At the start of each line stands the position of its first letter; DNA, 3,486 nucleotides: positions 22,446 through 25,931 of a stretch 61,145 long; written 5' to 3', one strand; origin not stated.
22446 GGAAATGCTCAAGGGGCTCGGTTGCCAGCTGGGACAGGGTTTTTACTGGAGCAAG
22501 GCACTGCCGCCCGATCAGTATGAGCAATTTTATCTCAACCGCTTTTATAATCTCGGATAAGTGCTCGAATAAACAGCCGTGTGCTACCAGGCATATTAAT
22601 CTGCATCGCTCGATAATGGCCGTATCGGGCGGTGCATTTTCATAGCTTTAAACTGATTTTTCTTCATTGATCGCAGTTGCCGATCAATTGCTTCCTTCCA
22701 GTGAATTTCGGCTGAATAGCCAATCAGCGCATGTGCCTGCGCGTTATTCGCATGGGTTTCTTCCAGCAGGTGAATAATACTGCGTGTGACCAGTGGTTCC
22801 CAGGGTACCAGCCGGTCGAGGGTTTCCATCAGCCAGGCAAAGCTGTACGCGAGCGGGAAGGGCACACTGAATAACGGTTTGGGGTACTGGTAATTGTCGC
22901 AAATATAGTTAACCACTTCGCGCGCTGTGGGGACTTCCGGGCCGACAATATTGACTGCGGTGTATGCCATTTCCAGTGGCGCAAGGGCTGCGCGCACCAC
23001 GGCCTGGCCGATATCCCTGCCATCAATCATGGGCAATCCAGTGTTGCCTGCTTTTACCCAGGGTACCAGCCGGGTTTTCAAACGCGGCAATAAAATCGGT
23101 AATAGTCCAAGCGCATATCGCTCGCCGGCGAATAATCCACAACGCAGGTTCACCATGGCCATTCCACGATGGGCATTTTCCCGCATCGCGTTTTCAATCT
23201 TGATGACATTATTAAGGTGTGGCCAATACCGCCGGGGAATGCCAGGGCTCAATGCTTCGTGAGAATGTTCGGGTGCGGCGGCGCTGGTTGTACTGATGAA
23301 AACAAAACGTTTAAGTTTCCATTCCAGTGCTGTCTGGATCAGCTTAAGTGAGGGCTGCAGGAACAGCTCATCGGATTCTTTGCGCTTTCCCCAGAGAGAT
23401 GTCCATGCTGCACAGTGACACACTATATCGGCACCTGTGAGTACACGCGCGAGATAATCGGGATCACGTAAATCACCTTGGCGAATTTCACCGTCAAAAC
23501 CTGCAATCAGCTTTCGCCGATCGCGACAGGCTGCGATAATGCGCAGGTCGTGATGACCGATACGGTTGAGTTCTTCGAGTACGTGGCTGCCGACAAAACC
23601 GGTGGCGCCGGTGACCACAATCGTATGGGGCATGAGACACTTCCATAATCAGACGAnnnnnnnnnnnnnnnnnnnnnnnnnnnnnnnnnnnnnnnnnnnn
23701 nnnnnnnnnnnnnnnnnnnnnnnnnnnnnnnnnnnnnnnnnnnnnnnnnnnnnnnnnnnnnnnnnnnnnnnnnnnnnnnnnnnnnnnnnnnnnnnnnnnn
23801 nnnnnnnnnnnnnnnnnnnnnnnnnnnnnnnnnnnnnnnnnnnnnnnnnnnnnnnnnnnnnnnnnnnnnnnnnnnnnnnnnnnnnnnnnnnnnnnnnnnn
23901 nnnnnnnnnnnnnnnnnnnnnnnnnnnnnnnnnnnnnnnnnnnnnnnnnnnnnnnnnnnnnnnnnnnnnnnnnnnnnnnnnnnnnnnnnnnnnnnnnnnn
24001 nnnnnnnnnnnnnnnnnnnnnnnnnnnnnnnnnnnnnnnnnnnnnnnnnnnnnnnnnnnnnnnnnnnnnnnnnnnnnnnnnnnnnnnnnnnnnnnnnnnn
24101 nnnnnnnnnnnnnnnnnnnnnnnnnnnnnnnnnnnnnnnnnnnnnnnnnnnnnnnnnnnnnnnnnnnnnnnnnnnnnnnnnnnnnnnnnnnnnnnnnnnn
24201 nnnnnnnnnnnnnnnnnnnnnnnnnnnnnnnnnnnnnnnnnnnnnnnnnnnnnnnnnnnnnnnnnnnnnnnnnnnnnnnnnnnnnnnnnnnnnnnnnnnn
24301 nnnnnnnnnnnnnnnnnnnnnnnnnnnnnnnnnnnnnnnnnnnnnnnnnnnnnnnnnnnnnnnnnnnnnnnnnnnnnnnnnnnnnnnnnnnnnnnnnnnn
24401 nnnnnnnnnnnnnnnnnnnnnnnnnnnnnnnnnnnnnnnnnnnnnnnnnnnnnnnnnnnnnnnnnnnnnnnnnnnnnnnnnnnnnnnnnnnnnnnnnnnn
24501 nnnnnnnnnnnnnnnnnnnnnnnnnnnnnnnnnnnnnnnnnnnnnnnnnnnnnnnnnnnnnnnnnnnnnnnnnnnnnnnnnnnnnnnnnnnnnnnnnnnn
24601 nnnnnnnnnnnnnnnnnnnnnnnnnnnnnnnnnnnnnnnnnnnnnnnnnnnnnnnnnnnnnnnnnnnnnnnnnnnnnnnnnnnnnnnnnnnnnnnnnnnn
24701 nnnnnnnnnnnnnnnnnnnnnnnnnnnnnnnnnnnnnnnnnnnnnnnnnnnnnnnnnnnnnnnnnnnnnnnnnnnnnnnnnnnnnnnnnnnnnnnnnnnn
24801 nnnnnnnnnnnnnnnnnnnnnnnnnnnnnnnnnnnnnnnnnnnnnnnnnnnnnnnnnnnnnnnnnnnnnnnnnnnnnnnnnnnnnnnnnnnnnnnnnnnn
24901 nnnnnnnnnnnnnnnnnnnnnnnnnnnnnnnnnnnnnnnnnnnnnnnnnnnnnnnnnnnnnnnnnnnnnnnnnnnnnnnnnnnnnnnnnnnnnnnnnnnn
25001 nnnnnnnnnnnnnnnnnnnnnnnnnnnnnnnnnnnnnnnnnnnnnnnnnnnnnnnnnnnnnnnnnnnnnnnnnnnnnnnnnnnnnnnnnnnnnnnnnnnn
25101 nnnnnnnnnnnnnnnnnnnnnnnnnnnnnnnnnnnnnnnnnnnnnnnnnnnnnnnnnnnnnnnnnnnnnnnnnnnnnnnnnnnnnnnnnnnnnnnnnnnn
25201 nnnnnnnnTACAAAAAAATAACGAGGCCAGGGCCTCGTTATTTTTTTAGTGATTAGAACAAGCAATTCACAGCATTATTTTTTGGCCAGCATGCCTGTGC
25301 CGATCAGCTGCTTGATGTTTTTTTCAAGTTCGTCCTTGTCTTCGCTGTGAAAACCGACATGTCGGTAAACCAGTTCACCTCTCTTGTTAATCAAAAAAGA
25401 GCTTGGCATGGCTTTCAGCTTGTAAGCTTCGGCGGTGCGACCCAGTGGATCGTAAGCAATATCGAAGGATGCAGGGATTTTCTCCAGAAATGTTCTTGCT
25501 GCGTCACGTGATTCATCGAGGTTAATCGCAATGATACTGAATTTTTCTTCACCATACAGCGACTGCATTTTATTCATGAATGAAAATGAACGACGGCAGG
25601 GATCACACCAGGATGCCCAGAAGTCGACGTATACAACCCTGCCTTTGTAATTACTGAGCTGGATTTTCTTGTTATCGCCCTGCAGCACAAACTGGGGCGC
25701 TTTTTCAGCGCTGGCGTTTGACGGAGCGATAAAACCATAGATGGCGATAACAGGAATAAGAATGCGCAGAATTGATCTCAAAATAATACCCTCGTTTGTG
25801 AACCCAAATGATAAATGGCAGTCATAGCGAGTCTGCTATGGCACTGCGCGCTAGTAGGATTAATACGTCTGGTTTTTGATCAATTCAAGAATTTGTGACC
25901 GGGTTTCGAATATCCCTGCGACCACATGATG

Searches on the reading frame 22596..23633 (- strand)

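Call 10: search_protein_families(library=pfam, max_evalue=0.01, proteins=[window:22596-23633:-])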
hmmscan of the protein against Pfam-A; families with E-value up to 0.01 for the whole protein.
window:22596-23633:- (345 aa): 9 families
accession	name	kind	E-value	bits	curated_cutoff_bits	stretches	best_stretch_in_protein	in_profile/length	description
PF01370.27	Epimerase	-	2.4e-20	73.4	20.9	1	5-221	1-230/240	NAD dependent epimerase/dehydratase family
PF01073.25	3Beta_HSD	-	7.1e-13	48.6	22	1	6-128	1-129/280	3-beta hydroxysteroid dehydrogenase/isomerase family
PF13460.12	NAD_binding_10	-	5e-11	43.2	27.2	1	9-123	1-108/184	NAD(P)H-binding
PF05368.20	NmrA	-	5e-10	39.9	27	1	3-230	3-217/298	NmrA-like family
PF07993.18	NAD_binding_4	-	5.4e-10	39.3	20.1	2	61-126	82-147/258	Male sterility protein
PF02719.21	Polysacc_synt_2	-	5.9e-05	22.8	20.2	1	5-122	1-135/293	Polysaccharide biosynthesis protein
PF04321.23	RmlD_sub_bind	-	8.2e-05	22.2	27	1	4-80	2-64/287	RmlD substrate binding domain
PF03435.24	Sacchrp_dh_NADP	-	9.4e-05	23.2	25.1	1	5-75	1-76/129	Saccharopine dehydrogenase NADP binding domain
PF16363.11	GDP_Man_Dehyd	-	0.00011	22.2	27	1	7-77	2-85/332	GDP-mannose 4,6 dehydratase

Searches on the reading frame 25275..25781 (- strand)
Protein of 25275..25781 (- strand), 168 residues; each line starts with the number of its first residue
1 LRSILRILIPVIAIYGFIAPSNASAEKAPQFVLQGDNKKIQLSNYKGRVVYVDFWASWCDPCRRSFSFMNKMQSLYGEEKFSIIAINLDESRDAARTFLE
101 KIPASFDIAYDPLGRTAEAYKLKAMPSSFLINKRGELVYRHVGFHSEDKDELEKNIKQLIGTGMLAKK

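Call 85: search_protein_families(library=pfam, max_evalue=0.001, proteins=[window:25275-25781:-])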
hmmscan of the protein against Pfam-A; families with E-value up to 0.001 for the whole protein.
window:25275-25781:- (168 aa): 6 families
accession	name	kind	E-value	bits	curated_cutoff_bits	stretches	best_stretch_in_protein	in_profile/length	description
PF08534.16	Redoxin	-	7.3e-24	84.7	26.6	1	25-154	3-146/148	Redoxin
PF00578.27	AhpC-TSA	-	1.3e-20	74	26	1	26-139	3-123/124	AhpC/TSA family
PF13905.12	Thioredoxin_8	-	2.7e-12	47.3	27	1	47-136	1-93/94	Thioredoxin-like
PF00085.26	Thioredoxin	-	6.5e-10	39.4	23.5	1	41-98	13-68/103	Thioredoxin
PF13098.12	Thioredoxin_2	-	4.6e-07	30.6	27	1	46-148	4-98/104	Thioredoxin-like domain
PF20029.6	DUF6436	-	0.0003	21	27.3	1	44-139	17-89/133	Domain of unknown function (DUF6436)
